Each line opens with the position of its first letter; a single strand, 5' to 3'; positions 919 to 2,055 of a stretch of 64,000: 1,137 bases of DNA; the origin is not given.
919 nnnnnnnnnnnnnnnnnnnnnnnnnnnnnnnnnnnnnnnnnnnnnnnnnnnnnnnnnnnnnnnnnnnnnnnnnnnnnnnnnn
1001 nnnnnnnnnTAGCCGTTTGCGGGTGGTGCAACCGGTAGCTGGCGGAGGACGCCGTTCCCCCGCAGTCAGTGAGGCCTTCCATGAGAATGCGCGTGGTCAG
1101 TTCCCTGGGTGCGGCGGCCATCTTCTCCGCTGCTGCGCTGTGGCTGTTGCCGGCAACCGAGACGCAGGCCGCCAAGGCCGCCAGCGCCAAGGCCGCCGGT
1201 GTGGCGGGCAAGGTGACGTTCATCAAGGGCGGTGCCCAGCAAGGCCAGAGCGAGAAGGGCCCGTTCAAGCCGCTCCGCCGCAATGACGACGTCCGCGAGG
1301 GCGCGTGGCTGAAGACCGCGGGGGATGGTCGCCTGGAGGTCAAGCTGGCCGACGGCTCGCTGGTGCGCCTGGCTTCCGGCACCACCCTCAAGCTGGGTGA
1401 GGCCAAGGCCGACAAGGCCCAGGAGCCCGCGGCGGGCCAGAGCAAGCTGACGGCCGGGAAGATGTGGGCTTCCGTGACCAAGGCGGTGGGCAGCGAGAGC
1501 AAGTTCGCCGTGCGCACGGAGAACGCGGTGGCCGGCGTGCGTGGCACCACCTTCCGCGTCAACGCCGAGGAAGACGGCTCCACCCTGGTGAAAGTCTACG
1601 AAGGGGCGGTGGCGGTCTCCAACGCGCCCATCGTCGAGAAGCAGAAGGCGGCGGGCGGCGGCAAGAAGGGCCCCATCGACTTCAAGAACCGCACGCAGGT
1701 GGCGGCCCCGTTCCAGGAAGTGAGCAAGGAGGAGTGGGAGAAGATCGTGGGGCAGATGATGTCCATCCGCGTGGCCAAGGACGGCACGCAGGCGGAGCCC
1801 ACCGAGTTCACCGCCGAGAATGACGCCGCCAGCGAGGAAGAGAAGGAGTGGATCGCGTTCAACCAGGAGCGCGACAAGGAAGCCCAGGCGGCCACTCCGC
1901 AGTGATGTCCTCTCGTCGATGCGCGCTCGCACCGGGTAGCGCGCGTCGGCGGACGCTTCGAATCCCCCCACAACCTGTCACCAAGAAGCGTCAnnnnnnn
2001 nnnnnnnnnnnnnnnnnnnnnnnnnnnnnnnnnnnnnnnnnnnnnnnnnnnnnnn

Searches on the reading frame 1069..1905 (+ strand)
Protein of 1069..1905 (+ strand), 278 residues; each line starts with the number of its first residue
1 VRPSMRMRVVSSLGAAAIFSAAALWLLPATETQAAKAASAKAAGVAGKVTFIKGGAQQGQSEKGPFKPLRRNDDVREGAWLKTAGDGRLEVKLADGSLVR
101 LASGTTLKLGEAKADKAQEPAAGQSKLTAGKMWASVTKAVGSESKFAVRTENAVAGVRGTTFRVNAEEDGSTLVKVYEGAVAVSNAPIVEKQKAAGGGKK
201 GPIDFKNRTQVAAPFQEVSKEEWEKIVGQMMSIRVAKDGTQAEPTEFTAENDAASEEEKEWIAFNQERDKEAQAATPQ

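Call 62: search_protein_families(library=pfam, max_evalue=0.000001, proteins=[window:1069-1905:+])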
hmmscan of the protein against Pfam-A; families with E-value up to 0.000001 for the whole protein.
window:1069-1905:+ (278 aa): 1 family
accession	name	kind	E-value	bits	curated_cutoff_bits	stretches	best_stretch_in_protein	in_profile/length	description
PF04773.18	FecR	-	2.3e-18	66.9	24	1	81-181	3-96/97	FecR protein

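Call 87: find_encoding_contigs(protein=window:1069-1905:+, flank=10000, max_places=1)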
Protein window:1069-1905:+ (278 aa): no gene with exactly this product is on record in the collection.
